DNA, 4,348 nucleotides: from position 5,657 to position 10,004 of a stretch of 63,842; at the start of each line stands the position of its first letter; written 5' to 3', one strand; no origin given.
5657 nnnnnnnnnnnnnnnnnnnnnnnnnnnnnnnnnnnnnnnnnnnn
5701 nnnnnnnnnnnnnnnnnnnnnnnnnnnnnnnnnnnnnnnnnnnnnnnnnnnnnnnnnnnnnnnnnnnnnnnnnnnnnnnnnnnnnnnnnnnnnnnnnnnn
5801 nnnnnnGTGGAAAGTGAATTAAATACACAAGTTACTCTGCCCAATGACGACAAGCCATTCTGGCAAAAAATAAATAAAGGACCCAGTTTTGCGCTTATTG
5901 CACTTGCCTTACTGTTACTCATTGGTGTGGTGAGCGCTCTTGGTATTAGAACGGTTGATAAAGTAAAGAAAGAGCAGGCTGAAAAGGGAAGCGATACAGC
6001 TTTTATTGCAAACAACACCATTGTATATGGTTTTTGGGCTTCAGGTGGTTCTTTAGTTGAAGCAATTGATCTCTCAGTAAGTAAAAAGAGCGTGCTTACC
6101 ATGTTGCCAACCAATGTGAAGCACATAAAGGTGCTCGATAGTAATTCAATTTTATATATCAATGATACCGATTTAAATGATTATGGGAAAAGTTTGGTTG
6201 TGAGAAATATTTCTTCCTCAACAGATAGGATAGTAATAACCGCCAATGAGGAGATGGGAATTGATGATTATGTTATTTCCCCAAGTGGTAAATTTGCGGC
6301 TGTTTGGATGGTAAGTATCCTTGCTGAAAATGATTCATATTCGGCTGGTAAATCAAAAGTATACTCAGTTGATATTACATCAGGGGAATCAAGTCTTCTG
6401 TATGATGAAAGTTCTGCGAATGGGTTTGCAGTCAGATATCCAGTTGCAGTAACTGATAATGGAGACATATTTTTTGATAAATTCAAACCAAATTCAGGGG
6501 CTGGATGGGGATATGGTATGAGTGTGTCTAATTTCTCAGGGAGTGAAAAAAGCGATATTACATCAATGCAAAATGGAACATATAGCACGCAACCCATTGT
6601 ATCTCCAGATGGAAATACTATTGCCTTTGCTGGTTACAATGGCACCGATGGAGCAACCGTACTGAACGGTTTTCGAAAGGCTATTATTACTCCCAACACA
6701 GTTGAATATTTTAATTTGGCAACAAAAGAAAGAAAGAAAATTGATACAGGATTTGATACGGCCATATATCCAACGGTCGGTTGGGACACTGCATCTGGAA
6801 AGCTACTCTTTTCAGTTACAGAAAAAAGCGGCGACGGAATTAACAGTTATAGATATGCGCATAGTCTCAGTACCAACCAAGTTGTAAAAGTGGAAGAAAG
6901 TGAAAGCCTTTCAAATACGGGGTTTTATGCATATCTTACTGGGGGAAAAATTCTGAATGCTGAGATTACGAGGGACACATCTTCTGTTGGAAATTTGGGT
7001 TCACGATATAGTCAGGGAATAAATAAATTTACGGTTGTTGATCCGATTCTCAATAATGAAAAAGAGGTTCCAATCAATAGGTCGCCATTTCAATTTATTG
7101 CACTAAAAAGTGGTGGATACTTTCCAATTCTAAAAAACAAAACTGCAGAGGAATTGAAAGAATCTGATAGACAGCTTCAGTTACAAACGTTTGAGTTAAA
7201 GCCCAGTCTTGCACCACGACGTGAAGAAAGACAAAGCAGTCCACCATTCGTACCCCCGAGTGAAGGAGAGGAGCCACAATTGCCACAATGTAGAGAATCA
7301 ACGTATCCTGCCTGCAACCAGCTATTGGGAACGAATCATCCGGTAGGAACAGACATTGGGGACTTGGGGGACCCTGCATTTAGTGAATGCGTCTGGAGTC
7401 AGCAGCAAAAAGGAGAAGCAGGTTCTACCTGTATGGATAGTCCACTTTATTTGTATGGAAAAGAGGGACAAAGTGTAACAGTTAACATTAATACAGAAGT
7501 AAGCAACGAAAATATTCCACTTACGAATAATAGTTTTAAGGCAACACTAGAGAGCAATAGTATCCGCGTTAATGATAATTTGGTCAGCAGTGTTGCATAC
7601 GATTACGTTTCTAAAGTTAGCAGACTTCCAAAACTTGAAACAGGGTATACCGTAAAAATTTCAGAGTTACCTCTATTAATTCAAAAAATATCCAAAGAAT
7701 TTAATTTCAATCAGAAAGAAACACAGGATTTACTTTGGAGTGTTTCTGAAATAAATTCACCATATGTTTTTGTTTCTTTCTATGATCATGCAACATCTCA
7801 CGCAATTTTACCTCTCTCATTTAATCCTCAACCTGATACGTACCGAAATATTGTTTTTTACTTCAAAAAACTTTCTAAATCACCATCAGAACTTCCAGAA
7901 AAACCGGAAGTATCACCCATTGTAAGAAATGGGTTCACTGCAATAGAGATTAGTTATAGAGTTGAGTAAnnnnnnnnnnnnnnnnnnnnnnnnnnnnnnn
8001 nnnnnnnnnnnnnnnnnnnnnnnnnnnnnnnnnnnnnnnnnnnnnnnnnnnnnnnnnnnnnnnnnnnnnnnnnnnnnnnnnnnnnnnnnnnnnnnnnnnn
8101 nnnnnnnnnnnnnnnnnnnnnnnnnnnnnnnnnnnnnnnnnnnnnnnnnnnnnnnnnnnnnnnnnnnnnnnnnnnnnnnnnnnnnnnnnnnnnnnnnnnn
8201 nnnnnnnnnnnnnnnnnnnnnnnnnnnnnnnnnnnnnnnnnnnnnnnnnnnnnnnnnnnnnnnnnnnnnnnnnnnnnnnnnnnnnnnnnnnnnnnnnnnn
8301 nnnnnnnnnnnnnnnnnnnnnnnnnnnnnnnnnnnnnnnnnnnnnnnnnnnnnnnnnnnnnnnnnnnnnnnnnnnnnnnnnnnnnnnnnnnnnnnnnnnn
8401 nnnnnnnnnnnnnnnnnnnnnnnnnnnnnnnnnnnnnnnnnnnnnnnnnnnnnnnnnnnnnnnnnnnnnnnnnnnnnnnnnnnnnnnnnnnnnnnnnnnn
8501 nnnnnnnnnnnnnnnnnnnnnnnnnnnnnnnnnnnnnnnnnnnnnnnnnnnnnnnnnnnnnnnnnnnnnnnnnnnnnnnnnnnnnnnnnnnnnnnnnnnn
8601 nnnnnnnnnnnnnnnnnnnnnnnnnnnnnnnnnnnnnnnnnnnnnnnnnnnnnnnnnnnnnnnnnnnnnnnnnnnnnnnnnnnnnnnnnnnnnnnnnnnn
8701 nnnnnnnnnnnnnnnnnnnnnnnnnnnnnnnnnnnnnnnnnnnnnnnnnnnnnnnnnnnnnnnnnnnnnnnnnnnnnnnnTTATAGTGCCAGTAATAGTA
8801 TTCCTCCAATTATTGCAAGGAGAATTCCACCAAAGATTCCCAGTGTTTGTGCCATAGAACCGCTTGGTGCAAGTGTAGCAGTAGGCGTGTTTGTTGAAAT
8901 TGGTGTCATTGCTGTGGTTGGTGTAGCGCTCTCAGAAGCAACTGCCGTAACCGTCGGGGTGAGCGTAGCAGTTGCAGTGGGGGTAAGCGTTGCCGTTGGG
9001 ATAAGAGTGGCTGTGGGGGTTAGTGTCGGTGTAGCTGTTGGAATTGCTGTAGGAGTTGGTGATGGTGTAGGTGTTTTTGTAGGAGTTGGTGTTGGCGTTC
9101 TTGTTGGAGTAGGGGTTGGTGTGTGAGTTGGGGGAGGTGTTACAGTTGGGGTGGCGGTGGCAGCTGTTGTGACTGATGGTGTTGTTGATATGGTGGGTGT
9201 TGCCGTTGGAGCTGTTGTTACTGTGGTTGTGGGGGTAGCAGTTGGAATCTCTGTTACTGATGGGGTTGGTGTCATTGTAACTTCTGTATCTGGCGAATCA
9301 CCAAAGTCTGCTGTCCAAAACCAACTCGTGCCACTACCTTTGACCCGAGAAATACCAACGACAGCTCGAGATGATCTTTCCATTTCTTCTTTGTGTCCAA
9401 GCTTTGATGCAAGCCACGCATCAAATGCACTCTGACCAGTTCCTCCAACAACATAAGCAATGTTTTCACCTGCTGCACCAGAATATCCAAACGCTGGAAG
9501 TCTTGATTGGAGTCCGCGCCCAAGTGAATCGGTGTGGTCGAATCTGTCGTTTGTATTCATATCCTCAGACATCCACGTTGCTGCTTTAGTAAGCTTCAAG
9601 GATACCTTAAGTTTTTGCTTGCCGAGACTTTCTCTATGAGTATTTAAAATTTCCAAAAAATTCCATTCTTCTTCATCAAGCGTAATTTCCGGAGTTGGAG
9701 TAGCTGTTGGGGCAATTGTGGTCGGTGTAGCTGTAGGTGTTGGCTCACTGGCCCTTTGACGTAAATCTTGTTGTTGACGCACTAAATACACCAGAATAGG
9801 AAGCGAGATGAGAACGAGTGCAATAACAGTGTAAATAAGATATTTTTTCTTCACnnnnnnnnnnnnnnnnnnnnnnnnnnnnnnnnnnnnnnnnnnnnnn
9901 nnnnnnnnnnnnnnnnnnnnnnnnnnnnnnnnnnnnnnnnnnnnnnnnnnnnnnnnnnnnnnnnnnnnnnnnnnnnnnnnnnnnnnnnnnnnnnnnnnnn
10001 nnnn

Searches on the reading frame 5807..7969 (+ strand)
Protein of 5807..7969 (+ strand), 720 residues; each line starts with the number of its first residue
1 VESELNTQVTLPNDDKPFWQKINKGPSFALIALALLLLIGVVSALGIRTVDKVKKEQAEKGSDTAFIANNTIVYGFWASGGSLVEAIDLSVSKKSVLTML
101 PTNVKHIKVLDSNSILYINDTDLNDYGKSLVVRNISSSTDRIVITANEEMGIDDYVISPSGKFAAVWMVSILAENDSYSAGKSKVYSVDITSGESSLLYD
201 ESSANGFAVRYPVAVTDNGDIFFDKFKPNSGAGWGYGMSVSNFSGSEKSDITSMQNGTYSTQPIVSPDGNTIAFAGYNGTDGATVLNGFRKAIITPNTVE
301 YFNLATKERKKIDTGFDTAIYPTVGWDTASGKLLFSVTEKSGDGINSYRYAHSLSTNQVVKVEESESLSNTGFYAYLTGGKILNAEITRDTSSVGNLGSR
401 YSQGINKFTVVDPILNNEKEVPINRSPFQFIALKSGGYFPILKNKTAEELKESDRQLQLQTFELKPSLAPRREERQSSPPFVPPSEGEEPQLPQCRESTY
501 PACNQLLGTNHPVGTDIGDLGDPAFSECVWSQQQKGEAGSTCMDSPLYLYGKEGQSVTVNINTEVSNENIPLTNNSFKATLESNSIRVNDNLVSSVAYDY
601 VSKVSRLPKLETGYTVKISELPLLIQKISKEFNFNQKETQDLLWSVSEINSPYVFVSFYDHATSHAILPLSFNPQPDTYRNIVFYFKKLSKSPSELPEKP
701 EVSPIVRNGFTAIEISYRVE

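Call 6: search_protein_families(library=pfam, proteins=[window:5807-7969:+], max_evalue=1)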
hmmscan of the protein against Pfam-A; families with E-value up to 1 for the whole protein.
window:5807-7969:+ (720 aa): 4 families
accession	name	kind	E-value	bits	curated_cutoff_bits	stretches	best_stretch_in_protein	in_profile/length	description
PF07676.18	PD40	-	0.0016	18.8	20.9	1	259-278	10-29/38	WD40-like Beta Propeller Repeat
PF00664.28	ABC_membrane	-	0.18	11.9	28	1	25-72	140-187/274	ABC transporter transmembrane region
PF16413.10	Mlh1_C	-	0.18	11.6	25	1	601-638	138-175/264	DNA mismatch repair protein Mlh1 C-terminus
PF23801.1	DUF7177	-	0.26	12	27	0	170-195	45-69/83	Family of unknown function (DUF7177)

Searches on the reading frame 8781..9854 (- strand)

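Call 3: search_protein_families(library=pfam, proteins=[window:8781-9854:-], max_evalue=10)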
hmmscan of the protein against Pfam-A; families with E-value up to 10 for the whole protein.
window:8781-9854:- (357 aa): 1 family
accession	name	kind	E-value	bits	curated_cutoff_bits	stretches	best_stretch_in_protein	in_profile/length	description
PF00188.32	CAP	-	1.6e-08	35.8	21.1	1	68-184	2-117/117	Cysteine-rich secretory protein family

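Call 4: search_protein_families(library=ncbifam, proteins=[window:8781-9854:-], max_evalue=10)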
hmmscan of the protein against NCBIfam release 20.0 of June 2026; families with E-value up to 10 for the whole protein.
window:8781-9854:- (357 aa): 3 families
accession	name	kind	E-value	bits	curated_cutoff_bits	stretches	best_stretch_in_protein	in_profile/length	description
TIGR02909.1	spore_YkwD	subfamily_domain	8.5e-14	51.6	171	1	61-184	3-125/127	uncharacterized protein, YkwD family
NF052539.1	DivAsocLipDalA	equivalog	3.7e-08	33.4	200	1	63-181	48-165/169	divisome-associated lipoprotein DalA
NF005846.3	PRK07764.1-6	equivalog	3.3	6.6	625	1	206-317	412-528/628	DNA polymerase III subunit gamma and tau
